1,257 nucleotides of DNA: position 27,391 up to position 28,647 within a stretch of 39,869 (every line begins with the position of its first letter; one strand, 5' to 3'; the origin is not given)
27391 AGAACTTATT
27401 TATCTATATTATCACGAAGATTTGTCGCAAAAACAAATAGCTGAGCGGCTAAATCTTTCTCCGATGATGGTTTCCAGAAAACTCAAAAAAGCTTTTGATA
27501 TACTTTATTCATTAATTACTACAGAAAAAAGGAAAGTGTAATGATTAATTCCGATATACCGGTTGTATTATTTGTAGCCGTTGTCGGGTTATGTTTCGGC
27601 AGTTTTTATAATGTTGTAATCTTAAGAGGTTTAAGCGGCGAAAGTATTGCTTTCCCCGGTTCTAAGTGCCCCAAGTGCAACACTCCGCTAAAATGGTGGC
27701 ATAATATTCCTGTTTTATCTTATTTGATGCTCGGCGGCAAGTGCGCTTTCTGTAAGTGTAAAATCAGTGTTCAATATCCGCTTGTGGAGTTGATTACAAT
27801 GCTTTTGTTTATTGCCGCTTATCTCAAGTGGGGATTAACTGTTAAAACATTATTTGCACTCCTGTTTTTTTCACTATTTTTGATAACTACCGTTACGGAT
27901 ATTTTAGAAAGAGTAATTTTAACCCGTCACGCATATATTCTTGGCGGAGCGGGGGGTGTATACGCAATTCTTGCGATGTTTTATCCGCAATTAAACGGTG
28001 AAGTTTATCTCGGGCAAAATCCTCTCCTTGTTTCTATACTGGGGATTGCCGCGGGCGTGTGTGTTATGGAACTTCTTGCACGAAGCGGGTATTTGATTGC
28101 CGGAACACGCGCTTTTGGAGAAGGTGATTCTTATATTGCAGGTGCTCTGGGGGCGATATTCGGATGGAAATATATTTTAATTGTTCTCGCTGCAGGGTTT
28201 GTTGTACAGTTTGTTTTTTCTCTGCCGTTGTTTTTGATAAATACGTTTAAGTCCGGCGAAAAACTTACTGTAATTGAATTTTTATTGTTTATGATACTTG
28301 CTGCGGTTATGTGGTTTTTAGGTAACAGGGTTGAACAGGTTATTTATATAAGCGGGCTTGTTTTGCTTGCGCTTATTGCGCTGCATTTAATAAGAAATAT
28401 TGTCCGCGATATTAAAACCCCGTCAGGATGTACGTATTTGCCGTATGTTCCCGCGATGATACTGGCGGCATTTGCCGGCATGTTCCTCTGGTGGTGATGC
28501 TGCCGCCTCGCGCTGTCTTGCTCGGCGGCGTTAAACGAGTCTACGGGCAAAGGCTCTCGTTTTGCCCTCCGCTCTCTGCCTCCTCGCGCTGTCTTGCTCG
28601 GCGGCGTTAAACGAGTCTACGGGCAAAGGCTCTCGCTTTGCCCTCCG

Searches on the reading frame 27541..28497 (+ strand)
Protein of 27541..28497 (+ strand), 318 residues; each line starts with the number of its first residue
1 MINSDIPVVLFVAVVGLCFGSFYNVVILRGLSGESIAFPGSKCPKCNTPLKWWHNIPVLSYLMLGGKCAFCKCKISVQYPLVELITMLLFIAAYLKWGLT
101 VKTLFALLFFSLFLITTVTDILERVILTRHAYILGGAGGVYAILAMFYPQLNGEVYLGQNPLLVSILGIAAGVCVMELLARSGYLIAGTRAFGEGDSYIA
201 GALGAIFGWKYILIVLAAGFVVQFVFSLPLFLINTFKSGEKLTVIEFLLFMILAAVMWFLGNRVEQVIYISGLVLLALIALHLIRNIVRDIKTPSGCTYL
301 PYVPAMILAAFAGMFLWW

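Call 10: find_encoding_contigs(protein=window:27541-28497:+, flank=3000, max_places=10)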
Protein window:27541-28497:+ (318 aa): 2 contigs read that carry it; 1 place shown.
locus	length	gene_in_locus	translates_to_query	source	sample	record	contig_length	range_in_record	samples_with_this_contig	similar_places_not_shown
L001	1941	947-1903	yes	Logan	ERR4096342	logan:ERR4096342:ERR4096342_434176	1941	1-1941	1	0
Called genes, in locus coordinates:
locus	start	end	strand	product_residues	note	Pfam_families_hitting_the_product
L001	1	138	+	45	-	?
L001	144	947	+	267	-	PF04542:Sigma70_r2, PF01047:MarR (faint), PF13412:HTH_24 (faint), PF04545:Sigma70_r4, PF08281:Sigma70_r4_2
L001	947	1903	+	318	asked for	PF06750:A24_N_bact, PF01478:Peptidase_A24 (weak)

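Call 37: find_homologous_proteins(query=window:27541-28494:+, max_evalue=1e-30)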
Query window:27541-28494:+ (318 aa): 1858 proteins with E <= 1e-30 among 8000 candidates; the best 120 are listed.
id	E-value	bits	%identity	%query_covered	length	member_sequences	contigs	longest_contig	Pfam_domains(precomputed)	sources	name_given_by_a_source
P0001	5.7e-198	675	97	100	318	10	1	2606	PF01478.24,PF06750.19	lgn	-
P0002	5.2e-167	573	80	100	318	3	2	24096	PF06750.19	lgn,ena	-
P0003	9.9e-167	572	78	100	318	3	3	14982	PF01478.24,PF06750.19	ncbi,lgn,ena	-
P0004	3.1e-164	564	79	100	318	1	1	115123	PF01478.24,PF06750.19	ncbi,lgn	-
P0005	3.5e-158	544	78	100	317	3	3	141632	PF06750.19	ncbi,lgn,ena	-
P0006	1.2e-133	464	66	100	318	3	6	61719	PF01478.24,PF06750.19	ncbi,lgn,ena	-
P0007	3.2e-125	436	64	98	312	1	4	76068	PF01478.24,PF06750.19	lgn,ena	-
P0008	7.7e-124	431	63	100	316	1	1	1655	PF01478.24,PF06750.19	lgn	-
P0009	2.3e-123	430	66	99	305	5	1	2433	PF01478.24,PF06750.19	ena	-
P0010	5.7e-120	419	63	97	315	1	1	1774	PF01478.24,PF06750.19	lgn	-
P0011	1.1e-119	418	64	98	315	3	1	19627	PF01478.24,PF06750.19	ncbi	-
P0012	1.2e-118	414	64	97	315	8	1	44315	PF01478.24,PF06750.19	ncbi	-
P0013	2.9e-117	410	63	97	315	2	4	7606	PF01478.24,PF06750.19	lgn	-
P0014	1.8e-116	407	62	96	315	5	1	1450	PF01478.24,PF06750.19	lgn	-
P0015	1.4e-114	401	64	93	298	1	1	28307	PF01478.24,PF06750.19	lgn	-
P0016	7.9e-114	399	60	97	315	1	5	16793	PF01478.24,PF06750.19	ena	-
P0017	9.6e-112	392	60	96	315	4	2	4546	PF01478.24,PF06750.19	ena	-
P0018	8.0e-110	385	59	94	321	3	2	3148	PF01478.24,PF06750.19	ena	-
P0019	4.7e-87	311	48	94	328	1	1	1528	PF01478.24,PF06750.19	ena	-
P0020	4.1e-85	304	48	94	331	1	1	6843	PF01478.24,PF06750.19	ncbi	-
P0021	4.8e-85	304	50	97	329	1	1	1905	PF01478.24,PF06750.19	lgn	-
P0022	7.2e-85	303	49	93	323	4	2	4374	PF01478.24,PF06750.19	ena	-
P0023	9.9e-85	303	50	96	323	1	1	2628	PF01478.24,PF06750.19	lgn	-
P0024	4.6e-84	301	48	96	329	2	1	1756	PF01478.24,PF06750.19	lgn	-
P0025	1.1e-83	300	47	97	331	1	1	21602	PF01478.24,PF06750.19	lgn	-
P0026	1.1e-83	299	48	96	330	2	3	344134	PF01478.24,PF06750.19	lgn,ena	-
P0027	1.2e-83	299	48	96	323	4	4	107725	PF01478.24,PF06750.19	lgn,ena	-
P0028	1.4e-83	299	47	97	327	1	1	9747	PF01478.24,PF06750.19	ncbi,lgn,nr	ncbi:MAG: prepilin peptidase [Candidatus Gastranaerophilales bacterium]|nr:prepilin peptidase [Candi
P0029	2.6e-83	298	49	97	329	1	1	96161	PF01478.24,PF06750.19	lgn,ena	-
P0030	3.7e-83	298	47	96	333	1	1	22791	PF01478.24,PF06750.19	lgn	-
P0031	8.8e-83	297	47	99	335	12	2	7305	PF01478.24,PF06750.19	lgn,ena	-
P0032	1.0e-82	296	48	97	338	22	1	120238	PF01478.24,PF06750.19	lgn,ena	-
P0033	1.5e-82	296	48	94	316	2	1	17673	PF01478.24,PF06750.19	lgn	-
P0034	1.6e-82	296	48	97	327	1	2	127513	PF01478.24,PF06750.19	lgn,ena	-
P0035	1.6e-82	296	47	97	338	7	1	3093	PF01478.24,PF06750.19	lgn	-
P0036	1.7e-82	296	47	97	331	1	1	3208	PF01478.24,PF06750.19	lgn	-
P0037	1.9e-82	295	48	97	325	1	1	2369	PF01478.24,PF06750.19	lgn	-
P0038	3.2e-82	295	47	95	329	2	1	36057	PF01478.24,PF06750.19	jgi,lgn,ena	-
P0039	7.0e-82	294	49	98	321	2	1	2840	PF01478.24,PF06750.19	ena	-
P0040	1.4e-81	293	48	97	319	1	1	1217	PF01478.24,PF06750.19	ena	-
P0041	1.9e-81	292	46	99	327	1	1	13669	PF01478.24,PF06750.19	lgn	-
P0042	2.8e-81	292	49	97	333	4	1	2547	PF01478.24,PF06750.19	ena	-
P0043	3.1e-81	291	48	96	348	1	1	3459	PF01478.24,PF06750.19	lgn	-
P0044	5.1e-81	291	48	97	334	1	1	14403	PF01478.24,PF06750.19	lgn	-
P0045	5.5e-81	291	47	97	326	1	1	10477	PF01478.24,PF06750.19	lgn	-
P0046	6.3e-81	290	48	94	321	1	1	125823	PF01478.24,PF06750.19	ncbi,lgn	-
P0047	7.8e-81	290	48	96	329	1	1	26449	PF01478.24,PF06750.19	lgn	-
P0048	8.4e-81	290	44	98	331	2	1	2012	PF01478.24,PF06750.19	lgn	-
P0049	8.5e-81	290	48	97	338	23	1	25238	PF01478.24,PF06750.19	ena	-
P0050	9.7e-81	290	48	97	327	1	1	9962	PF01478.24,PF06750.19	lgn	-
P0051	1.4e-80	289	46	97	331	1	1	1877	PF01478.24,PF06750.19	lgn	-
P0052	1.7e-80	289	47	97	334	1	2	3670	PF01478.24,PF06750.19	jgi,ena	-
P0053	1.7e-80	289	47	95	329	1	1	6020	PF01478.24,PF06750.19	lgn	-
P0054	2.0e-80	289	48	98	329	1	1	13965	PF01478.24,PF06750.19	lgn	-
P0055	2.4e-80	289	48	98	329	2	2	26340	PF01478.24,PF06750.19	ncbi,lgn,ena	ncbi:MAG: prepilin peptidase [Candidatus Gastranaerophilaceae bacterium]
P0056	2.5e-80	288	47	97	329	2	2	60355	PF01478.24,PF06750.19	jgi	-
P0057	2.7e-80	288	46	96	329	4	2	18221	PF01478.24,PF06750.19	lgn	-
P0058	3.0e-80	288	47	98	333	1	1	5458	PF01478.24,PF06750.19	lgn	-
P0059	4.0e-80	288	46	97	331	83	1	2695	PF01478.24,PF06750.19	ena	-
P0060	4.4e-80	288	49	97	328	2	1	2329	PF01478.24,PF06750.19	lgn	-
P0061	4.8e-80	288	46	95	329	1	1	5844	PF01478.24,PF06750.19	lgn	-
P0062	5.1e-80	287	43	97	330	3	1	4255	PF01478.24,PF06750.19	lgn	-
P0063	6.2e-80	287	48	96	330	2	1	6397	PF01478.24,PF06750.19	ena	-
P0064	7.8e-80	287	45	98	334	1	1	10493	PF01478.24,PF06750.19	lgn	-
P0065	7.9e-80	287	46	97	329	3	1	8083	PF01478.24,PF06750.19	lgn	-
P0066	8.6e-80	287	46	94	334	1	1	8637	PF01478.24,PF06750.19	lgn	-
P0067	9.3e-80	287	47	96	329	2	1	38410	PF01478.24,PF06750.19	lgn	-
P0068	9.3e-80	287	46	97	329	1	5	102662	PF01478.24,PF06750.19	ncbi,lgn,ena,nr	ncbi:prepilin peptidase [bacterium]|nr:prepilin peptidase [bacterium]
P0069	9.7e-80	287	48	95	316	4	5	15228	PF01478.24,PF06750.19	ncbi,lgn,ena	-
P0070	1.0e-79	286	46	94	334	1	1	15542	PF01478.24,PF06750.19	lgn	-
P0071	1.1e-79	286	49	96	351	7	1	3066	PF01478.24,PF06750.19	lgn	-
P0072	1.2e-79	286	47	95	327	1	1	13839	PF01478.24,PF06750.19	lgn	-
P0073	1.3e-79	286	46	97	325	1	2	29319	PF01478.24,PF06750.19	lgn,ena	-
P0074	1.4e-79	286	49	96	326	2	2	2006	PF01478.24,PF06750.19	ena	-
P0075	1.5e-79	286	48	96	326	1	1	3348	PF01478.24,PF06750.19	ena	-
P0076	1.6e-79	286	46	96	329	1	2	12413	PF01478.24,PF06750.19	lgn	-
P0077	1.7e-79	286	48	95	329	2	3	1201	PF01478.24,PF06750.19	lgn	-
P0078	1.8e-79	286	47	96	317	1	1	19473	PF01478.24,PF06750.19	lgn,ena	-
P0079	2.6e-79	285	46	97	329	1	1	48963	PF01478.24,PF06750.19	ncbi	-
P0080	2.8e-79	285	47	94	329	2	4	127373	PF01478.24,PF06750.19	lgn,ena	-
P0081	3.4e-79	285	46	97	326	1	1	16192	PF01478.24,PF06750.19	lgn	-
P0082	3.8e-79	285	47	93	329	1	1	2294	PF01478.24,PF06750.19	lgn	-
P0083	4.3e-79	284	45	96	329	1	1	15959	PF01478.24,PF06750.19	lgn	-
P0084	6.0e-79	284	47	95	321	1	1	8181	PF01478.24,PF06750.19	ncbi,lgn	-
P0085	6.5e-79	284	46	96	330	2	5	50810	PF01478.24,PF06750.19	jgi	-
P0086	7.6e-79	284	46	98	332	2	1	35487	PF01478.24,PF06750.19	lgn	-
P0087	8.2e-79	284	46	96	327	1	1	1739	PF01478.24,PF06750.19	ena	-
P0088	1.2e-78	283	45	95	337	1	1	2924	PF01478.24,PF06750.19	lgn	-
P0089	1.6e-78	283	47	98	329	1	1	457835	PF01478.24,PF06750.19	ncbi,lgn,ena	-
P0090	1.7e-78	283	45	96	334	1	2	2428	PF01478.24,PF06750.19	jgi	-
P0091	1.8e-78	282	46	97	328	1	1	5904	PF01478.24,PF06750.19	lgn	-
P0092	2.0e-78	282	46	97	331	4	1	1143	PF01478.24,PF06750.19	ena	-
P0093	2.6e-78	282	47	96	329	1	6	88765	PF01478.24,PF06750.19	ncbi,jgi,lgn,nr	ncbi:MAG: prepilin peptidase [Clostridiaceae bacterium]|jgi:leader peptidase (prepilin peptidase) / 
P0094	2.7e-78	282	46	95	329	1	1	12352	PF01478.24,PF06750.19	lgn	-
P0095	2.7e-78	282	46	97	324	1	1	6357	PF01478.24,PF06750.19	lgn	-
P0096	2.8e-78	282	45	97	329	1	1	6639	PF01478.24,PF06750.19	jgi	-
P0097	2.8e-78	282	46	99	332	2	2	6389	PF01478.24,PF06750.19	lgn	-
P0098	3.1e-78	282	48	98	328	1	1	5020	PF01478.24,PF06750.19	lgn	-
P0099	3.3e-78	282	46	96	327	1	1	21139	PF01478.24,PF06750.19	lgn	-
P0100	5.7e-78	281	46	98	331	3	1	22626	PF01478.24,PF06750.19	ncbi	-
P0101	5.7e-78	281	45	97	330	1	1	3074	PF01478.24,PF06750.19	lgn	-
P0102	6.1e-78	281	48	98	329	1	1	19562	PF01478.24,PF06750.19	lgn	-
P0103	6.5e-78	281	46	98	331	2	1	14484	PF01478.24,PF06750.19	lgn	-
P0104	8.1e-78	280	44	98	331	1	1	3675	PF01478.24,PF06750.19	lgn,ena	-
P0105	8.5e-78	280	47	98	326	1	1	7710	PF01478.24,PF06750.19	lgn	-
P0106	9.0e-78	280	47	96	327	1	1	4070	PF01478.24,PF06750.19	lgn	-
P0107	1.0e-77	280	47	98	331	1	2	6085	PF01478.24,PF06750.19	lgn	-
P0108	1.1e-77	280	47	96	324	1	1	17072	PF01478.24,PF06750.19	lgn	-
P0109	1.3e-77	280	46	98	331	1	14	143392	PF01478.24,PF06750.19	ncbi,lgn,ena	-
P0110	1.5e-77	279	50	96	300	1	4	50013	PF01478.24,PF06750.19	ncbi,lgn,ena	-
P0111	1.5e-77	279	46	98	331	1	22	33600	PF01478.24,PF06750.19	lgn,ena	-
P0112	1.6e-77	279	45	98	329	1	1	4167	PF01478.24,PF06750.19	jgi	jgi:leader peptidase (prepilin peptidase) / N-methyltransferase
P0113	1.9e-77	279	44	98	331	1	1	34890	PF01478.24,PF06750.19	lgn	-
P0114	2.0e-77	279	46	98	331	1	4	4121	PF01478.24,PF06750.19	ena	-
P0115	2.0e-77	279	45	98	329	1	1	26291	PF01478.24,PF06750.19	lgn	-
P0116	2.1e-77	279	45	97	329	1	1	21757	PF01478.24,PF06750.19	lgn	-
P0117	2.6e-77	279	45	97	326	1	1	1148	PF01478.24,PF06750.19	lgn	-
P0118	2.7e-77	279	46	96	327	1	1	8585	PF01478.24,PF06750.19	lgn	-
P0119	2.7e-77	279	47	96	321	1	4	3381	PF01478.24,PF06750.19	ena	-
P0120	3.3e-77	278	46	98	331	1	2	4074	PF01478.24,PF06750.19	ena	-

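Call 38: find_encoding_contigs(protein=P0001, flank=10000, max_places=10)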
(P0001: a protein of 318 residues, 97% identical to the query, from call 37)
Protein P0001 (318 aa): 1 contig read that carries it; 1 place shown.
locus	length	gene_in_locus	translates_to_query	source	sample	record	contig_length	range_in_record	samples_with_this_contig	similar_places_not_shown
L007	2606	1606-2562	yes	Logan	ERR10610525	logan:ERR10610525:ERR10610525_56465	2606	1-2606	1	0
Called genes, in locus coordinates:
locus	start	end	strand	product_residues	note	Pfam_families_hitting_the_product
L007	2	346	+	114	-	?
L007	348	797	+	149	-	-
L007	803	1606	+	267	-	PF04542:Sigma70_r2, PF01047:MarR (faint), PF13412:HTH_24 (faint), PF04545:Sigma70_r4, PF08281:Sigma70_r4_2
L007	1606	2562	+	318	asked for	PF06750:A24_N_bact, PF01478:Peptidase_A24 (weak)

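Call 39: find_encoding_contigs(protein=P0002, flank=10000, max_places=10)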
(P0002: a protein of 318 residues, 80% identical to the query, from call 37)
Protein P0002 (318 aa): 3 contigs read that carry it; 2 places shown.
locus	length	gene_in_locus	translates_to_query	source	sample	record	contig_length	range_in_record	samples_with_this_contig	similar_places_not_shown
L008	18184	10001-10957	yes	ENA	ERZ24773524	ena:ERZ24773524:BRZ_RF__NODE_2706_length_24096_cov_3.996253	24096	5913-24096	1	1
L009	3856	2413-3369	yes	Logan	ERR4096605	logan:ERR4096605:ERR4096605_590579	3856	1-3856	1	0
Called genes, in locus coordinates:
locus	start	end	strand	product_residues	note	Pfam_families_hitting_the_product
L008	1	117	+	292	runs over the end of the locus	PF02091:tRNA-synt_2e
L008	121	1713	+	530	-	PF00324:AA_permease, PF13520:AA_permease_2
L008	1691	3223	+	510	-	PF13520:AA_permease_2, PF00324:AA_permease, PF13906:AA_permease_C (weak)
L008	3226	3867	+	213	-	-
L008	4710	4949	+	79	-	-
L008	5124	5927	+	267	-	PF01048:PNP_UDP_1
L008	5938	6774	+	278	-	PF00491:Arginase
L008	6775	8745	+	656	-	PF22745:Nlig-Ia, PF01653:DNA_ligase_aden, PF03120:OB_DNA_ligase, PF03119:DNA_ligase_ZBD (weak), PF12826:HHH_2, PF14520:HHH_5, PF00533:BRCT, PF12738:PTCB-BRCT, +1 more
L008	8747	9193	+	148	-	-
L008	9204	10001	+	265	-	PF04542:Sigma70_r2, PF01047:MarR (faint), PF13412:HTH_24 (faint), PF04545:Sigma70_r4, PF08281:Sigma70_r4_2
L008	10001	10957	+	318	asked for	PF06750:A24_N_bact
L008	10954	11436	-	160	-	PF00075:RNase_H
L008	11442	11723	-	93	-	-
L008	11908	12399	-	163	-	-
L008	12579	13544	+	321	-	PF06144:DNA_pol3_delta (weak), PF21694:DNA_pol3_delta_C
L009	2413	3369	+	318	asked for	PF06750:A24_N_bact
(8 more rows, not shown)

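Call 40: find_encoding_contigs(protein=P0004, flank=10000, max_places=10)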
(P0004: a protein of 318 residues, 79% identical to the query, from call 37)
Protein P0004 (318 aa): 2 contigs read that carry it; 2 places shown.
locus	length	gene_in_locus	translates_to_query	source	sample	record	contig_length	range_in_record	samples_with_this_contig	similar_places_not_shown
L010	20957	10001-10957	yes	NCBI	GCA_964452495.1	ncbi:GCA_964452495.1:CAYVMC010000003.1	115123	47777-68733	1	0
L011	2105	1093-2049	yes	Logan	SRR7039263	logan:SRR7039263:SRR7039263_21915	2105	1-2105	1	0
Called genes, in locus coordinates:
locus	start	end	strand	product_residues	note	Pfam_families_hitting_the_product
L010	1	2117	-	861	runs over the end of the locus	PF00521:DNA_topoisoIV, PF03989:DNA_gyraseA_C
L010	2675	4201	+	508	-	PF20720:nSTAND3 (faint), PF00004:AAA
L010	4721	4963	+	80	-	-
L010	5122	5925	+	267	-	PF01048:PNP_UDP_1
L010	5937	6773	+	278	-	PF00491:Arginase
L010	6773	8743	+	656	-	PF22745:Nlig-Ia, PF01653:DNA_ligase_aden, PF03120:OB_DNA_ligase, PF03119:DNA_ligase_ZBD (weak), PF12826:HHH_2, PF14520:HHH_5, PF00533:BRCT, PF12738:PTCB-BRCT, +1 more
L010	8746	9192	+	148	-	-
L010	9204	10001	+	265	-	PF04542:Sigma70_r2, PF13412:HTH_24 (faint), PF04545:Sigma70_r4, PF08281:Sigma70_r4_2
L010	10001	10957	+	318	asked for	PF06750:A24_N_bact, PF01478:Peptidase_A24 (weak)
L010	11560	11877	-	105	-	-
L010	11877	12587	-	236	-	PF03740:PdxJ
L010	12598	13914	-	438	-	PF08245:Mur_ligase_M, PF08353:MurT_C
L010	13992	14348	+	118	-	-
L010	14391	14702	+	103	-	PF12732:YtxH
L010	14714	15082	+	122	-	PF06103:DUF948 (weak)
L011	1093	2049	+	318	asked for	PF06750:A24_N_bact, PF01478:Peptidase_A24 (weak)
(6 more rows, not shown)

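Call 41: find_encoding_contigs(protein=P0005, flank=10000, max_places=10)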
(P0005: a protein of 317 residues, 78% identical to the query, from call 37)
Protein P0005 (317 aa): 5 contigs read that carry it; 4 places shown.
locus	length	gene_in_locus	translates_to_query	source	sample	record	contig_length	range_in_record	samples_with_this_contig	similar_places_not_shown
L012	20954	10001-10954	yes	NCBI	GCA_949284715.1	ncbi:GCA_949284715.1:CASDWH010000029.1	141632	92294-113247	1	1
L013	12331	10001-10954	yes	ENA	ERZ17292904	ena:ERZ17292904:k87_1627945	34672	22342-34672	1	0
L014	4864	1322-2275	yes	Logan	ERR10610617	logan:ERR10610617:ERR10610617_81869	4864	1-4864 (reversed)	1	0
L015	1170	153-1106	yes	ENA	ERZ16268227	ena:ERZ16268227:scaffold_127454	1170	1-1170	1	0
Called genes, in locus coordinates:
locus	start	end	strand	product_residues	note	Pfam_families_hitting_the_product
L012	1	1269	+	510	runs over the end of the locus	PF13520:AA_permease_2, PF00324:AA_permease, PF13906:AA_permease_C (weak)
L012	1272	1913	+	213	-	-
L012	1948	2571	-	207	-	-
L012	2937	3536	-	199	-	-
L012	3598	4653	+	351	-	PF26363:Phospholipase-like, PF01764:Lipase_3 (faint)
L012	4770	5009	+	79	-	-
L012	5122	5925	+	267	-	PF01048:PNP_UDP_1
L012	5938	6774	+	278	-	PF00491:Arginase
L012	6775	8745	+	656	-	PF22745:Nlig-Ia, PF01653:DNA_ligase_aden, PF03120:OB_DNA_ligase, PF12826:HHH_2, PF14520:HHH_5, PF00633:HHH, PF00533:BRCT, PF12738:PTCB-BRCT, +1 more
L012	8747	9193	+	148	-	-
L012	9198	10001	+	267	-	PF04542:Sigma70_r2, PF01047:MarR (faint), PF13412:HTH_24 (faint), PF04545:Sigma70_r4, PF08281:Sigma70_r4_2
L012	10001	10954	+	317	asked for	PF06750:A24_N_bact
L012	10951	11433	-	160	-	PF00075:RNase_H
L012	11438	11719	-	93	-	-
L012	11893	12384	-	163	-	-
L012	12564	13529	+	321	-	PF21694:DNA_pol3_delta_C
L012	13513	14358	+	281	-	PF13177:DNA_pol3_delta2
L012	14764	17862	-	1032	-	PF13086:AAA_11, PF13245:AAA_19 (weak), PF13604:AAA_30 (weak), PF01443:Viral_helicase1 (faint), PF13087:AAA_12, PF18741:MTES_1575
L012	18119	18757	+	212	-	PF04301:BioG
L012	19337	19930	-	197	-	PF13350:Y_phosphatase3 (weak), PF22741:PTP-NADK, PF22785:Tc-R-P, PF00782:DSPc (weak)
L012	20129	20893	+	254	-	PF00072:Response_reg, PF00486:Trans_reg_C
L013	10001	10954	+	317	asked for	PF06750:A24_N_bact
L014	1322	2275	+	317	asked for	PF06750:A24_N_bact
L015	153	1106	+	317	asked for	PF06750:A24_N_bact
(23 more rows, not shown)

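Call 52: find_encoding_contigs(protein=P0003, flank=10000, max_places=10)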
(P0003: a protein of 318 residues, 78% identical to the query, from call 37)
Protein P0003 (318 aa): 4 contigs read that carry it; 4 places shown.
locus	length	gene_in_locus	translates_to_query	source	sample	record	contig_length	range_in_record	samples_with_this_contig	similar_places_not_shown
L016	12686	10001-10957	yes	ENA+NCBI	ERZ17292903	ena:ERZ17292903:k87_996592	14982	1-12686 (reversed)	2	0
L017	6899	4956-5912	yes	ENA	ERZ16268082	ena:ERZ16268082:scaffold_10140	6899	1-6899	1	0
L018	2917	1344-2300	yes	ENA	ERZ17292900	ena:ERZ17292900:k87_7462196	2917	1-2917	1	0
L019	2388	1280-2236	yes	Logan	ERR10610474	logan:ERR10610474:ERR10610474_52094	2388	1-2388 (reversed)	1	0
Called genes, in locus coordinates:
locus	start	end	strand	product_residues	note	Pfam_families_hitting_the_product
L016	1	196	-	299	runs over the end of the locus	PF01501:Glyco_transf_8, PF18404:Glyco_transf_24 (faint)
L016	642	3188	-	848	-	PF00521:DNA_topoisoIV, PF03989:DNA_gyraseA_C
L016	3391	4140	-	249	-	PF12686:DUF3800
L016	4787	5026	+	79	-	-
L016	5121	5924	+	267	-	PF01048:PNP_UDP_1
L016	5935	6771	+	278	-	PF00491:Arginase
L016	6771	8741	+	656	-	PF22745:Nlig-Ia, PF01653:DNA_ligase_aden, PF03120:OB_DNA_ligase, PF03119:DNA_ligase_ZBD (weak), PF12826:HHH_2, PF14520:HHH_5 (weak), PF00533:BRCT, PF12738:PTCB-BRCT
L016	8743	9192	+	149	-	-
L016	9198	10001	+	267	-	PF04542:Sigma70_r2, PF01047:MarR (faint), PF13412:HTH_24 (faint), PF04545:Sigma70_r4, PF08281:Sigma70_r4_2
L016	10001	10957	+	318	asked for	PF06750:A24_N_bact, PF01478:Peptidase_A24 (weak)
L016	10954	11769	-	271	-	-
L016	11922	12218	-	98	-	PF21716:dnstrm_HI1420, PF01381:HTH_3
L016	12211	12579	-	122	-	PF05973:Gp49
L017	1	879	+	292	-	?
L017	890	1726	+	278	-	PF00491:Arginase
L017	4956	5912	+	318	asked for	PF06750:A24_N_bact, PF01478:Peptidase_A24 (weak)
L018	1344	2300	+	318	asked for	PF06750:A24_N_bact, PF01478:Peptidase_A24 (weak)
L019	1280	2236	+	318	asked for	PF06750:A24_N_bact, PF01478:Peptidase_A24 (weak)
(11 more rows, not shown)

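Call 53: find_encoding_contigs(protein=P0006, flank=10000, max_places=10)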
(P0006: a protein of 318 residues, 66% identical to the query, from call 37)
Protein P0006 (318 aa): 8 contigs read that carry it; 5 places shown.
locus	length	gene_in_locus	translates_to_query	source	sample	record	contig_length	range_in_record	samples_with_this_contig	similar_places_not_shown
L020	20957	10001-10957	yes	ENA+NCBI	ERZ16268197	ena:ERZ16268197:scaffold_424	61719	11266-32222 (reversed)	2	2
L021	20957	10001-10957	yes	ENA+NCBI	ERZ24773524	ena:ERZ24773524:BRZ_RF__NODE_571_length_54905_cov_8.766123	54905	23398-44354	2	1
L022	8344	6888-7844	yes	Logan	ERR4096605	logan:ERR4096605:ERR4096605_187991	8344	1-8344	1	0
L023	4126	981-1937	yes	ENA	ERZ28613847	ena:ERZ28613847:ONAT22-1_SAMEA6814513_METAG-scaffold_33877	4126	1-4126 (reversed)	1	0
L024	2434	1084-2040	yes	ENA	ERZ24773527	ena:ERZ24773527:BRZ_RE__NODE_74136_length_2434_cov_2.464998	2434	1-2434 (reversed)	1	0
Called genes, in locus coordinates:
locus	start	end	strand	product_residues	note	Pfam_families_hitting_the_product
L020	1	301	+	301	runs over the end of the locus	PF03448:MgtE_N (faint)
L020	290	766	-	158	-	PF02464:CinA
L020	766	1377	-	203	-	-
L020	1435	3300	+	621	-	PF01134:GIDA, PF07992:Pyr_redox_2, PF12831:FAD_oxidored (weak), PF21680:GIDA_C_1st, PF13932:SAM_GIDA_C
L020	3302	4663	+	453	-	PF01938:TRAM, PF21579:PabTrmU54_TRAM_dom (weak), PF05958:tRNA_U5-meth_tr, PF02475:TRM5-TYW2_MTfase (weak), PF03602:Cons_hypoth95, PF05175:MTS (weak), PF13847:Methyltransf_31 (weak)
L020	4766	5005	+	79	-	-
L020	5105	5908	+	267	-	PF01048:PNP_UDP_1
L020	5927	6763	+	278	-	PF00491:Arginase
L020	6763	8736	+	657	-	PF22745:Nlig-Ia, PF01653:DNA_ligase_aden, PF03120:OB_DNA_ligase, PF03119:DNA_ligase_ZBD, PF12826:HHH_2, PF14520:HHH_5, PF00633:HHH (weak), PF00533:BRCT, +1 more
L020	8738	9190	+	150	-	-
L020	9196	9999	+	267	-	PF04542:Sigma70_r2, PF01047:MarR (faint), PF13412:HTH_24 (faint), PF04545:Sigma70_r4, PF08281:Sigma70_r4_2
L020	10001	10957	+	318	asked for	PF06750:A24_N_bact, PF01478:Peptidase_A24 (weak)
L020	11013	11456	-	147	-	PF02675:AdoMet_dc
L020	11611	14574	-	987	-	PF01627:Hpt, PF02895:H-kinase_dim (faint), PF02518:HATPase_c, PF01584:CheW, PF00072:Response_reg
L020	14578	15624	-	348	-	PF00015:MCPsignal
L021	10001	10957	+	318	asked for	PF06750:A24_N_bact, PF01478:Peptidase_A24 (weak)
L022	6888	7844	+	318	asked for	PF06750:A24_N_bact, PF01478:Peptidase_A24 (weak)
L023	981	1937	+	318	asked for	PF06750:A24_N_bact, PF01478:Peptidase_A24 (weak)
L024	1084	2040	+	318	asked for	PF06750:A24_N_bact, PF01478:Peptidase_A24 (weak)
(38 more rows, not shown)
